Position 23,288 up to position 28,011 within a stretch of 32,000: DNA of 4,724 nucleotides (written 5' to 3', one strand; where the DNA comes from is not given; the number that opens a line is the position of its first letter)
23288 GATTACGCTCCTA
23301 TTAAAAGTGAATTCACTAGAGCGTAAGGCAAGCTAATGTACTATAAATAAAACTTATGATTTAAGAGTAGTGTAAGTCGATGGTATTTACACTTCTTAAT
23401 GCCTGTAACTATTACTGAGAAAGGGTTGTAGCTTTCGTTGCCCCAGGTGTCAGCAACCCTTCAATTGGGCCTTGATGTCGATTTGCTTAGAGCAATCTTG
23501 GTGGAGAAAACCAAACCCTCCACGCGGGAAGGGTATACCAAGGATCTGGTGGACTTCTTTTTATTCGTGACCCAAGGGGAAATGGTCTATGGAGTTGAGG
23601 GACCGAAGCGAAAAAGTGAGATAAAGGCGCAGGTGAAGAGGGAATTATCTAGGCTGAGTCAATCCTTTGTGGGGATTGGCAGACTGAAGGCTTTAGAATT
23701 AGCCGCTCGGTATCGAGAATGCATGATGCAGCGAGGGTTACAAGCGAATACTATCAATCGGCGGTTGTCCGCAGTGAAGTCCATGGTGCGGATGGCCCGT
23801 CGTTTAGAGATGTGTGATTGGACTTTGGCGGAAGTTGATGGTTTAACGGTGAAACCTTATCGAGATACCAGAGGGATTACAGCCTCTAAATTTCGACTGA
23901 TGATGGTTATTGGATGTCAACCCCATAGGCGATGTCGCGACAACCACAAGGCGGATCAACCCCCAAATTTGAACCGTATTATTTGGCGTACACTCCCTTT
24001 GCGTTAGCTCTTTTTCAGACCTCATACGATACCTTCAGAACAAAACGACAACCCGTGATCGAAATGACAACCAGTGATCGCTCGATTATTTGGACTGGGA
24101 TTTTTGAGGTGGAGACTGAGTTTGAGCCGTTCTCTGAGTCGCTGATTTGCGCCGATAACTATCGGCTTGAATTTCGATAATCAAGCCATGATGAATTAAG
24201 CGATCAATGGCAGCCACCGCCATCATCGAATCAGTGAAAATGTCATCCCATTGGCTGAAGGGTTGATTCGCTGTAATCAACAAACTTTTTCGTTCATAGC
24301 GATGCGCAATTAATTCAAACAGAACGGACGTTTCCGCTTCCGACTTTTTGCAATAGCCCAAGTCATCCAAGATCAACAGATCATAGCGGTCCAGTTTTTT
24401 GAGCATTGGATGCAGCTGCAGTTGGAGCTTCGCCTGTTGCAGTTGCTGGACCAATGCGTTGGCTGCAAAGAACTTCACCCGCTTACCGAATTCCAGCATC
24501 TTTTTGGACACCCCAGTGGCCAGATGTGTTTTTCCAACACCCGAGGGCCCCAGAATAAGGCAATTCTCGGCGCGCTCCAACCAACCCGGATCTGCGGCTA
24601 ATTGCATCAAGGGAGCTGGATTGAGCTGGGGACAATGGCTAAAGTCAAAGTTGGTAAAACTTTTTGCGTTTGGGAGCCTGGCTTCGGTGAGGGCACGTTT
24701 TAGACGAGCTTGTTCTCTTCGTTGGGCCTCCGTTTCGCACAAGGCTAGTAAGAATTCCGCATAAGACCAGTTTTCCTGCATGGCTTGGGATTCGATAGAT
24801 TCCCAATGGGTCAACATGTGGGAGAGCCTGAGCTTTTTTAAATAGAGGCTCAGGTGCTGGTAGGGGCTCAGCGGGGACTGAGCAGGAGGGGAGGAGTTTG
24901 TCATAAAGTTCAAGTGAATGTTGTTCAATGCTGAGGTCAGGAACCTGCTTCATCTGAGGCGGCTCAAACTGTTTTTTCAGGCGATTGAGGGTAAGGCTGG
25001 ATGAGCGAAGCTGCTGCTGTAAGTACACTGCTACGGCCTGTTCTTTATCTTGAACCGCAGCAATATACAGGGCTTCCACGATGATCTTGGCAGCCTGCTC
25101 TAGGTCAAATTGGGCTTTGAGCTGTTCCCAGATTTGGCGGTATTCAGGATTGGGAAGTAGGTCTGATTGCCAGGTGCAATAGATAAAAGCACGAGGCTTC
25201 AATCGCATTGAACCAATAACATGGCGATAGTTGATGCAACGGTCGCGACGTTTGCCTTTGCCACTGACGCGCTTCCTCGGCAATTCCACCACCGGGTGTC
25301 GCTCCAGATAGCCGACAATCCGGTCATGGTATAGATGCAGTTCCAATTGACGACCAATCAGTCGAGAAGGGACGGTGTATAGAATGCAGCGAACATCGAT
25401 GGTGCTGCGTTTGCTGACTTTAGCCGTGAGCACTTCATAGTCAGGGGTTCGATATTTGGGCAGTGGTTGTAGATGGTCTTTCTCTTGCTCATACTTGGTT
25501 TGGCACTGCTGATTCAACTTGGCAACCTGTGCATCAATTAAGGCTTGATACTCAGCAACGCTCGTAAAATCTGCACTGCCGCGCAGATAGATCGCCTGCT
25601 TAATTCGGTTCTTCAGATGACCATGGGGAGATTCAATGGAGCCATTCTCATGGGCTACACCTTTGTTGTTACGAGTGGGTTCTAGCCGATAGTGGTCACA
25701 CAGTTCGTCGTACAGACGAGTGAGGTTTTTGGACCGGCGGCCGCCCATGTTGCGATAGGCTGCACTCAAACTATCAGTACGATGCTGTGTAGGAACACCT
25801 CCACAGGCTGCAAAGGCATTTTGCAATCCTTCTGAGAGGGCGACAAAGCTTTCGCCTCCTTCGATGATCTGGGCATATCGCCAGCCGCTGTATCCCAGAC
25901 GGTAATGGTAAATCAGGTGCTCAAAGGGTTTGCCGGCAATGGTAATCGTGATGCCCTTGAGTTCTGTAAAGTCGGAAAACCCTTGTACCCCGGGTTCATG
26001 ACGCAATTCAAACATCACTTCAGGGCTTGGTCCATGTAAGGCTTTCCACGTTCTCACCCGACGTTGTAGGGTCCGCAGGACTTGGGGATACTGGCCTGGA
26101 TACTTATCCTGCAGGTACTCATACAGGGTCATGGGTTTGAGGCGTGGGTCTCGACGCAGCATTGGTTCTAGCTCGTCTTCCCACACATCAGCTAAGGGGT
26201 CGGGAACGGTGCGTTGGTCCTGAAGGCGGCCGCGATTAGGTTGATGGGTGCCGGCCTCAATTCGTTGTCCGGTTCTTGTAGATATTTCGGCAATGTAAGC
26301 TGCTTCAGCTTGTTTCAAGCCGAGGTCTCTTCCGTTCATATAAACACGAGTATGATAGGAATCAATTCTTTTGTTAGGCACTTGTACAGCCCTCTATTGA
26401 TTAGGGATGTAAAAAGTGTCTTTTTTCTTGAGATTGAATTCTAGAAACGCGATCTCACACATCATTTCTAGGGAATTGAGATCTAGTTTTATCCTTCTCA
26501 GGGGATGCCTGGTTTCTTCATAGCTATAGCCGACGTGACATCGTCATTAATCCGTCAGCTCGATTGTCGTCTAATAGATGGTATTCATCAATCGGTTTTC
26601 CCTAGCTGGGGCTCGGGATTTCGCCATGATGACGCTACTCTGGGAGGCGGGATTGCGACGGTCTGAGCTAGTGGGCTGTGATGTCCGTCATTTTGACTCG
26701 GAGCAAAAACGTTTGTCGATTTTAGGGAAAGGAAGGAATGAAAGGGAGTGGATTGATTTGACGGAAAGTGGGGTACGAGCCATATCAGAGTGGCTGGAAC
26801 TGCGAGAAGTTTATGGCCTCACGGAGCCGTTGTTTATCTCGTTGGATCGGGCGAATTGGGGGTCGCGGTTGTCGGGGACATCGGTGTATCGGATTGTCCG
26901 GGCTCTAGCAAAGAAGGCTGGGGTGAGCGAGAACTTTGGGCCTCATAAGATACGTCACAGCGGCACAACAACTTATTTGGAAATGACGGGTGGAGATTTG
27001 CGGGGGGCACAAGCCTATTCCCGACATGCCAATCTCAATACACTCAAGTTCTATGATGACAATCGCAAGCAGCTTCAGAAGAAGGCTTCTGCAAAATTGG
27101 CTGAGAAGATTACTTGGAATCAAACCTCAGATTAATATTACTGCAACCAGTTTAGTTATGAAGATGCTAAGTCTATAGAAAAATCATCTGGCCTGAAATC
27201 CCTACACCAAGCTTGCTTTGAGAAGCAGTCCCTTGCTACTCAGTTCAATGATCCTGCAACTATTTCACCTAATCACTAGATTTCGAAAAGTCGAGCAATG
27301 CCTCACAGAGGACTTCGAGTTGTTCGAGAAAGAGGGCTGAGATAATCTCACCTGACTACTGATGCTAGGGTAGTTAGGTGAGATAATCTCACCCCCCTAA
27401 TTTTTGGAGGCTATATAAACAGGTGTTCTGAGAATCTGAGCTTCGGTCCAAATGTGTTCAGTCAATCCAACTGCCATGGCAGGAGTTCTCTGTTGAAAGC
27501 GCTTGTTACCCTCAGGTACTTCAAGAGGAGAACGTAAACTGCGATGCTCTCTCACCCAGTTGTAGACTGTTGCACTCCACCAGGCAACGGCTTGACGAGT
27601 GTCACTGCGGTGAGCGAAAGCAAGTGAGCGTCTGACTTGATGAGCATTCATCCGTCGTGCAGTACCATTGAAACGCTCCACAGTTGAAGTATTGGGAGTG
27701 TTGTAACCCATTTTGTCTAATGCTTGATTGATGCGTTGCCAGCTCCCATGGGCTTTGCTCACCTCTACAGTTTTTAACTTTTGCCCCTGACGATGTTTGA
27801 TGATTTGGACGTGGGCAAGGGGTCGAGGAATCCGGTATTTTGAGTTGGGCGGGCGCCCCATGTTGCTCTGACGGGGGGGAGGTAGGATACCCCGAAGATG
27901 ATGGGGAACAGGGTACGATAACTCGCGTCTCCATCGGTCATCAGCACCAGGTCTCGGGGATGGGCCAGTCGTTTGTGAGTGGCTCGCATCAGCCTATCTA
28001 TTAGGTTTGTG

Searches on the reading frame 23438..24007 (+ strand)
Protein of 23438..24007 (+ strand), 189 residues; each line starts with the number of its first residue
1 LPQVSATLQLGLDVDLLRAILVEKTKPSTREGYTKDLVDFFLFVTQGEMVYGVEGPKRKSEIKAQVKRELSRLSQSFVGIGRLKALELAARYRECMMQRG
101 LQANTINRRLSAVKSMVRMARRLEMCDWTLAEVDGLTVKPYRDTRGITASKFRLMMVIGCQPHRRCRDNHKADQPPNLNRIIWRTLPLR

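Call 71: search_protein_families(library=pfam, proteins=[window:23438-24007:+])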
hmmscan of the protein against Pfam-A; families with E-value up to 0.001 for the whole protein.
window:23438-24007:+ (189 aa): 1 family
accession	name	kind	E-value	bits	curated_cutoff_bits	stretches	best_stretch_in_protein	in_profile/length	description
PF02899.23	Phage_int_SAM_1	-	0.00022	21.9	22.3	0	73-122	33-81/83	Phage integrase, N-terminal SAM-like domain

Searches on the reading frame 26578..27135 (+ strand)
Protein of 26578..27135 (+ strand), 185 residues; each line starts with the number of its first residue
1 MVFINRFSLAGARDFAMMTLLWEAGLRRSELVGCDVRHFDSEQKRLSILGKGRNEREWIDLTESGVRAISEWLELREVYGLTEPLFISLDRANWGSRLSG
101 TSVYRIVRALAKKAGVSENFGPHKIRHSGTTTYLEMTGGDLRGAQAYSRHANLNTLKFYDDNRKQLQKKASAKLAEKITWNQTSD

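Call 71: search_protein_families(library=pfam, proteins=[window:26578-27135:+])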
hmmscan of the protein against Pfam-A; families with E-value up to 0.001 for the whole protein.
window:26578-27135:+ (185 aa): 1 family
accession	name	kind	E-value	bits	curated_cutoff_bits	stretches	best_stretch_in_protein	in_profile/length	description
PF00589.27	Phage_integrase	-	6.8e-22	78.5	27.1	1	10-164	20-170/172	Phage integrase family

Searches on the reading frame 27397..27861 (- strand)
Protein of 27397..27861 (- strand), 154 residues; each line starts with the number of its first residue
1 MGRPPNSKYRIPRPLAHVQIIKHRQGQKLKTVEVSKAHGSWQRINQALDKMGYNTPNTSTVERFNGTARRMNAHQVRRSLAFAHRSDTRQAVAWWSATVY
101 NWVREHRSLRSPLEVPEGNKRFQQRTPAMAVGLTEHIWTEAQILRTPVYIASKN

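Call 71: search_protein_families(library=pfam, proteins=[window:27397-27861:-])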
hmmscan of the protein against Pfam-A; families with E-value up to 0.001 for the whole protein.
window:27397-27861:- (154 aa): 1 family
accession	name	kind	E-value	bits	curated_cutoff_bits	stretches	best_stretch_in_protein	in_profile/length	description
PF13683.12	rve_3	-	0.0003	20.9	26.5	1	60-110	18-63/67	Integrase core domain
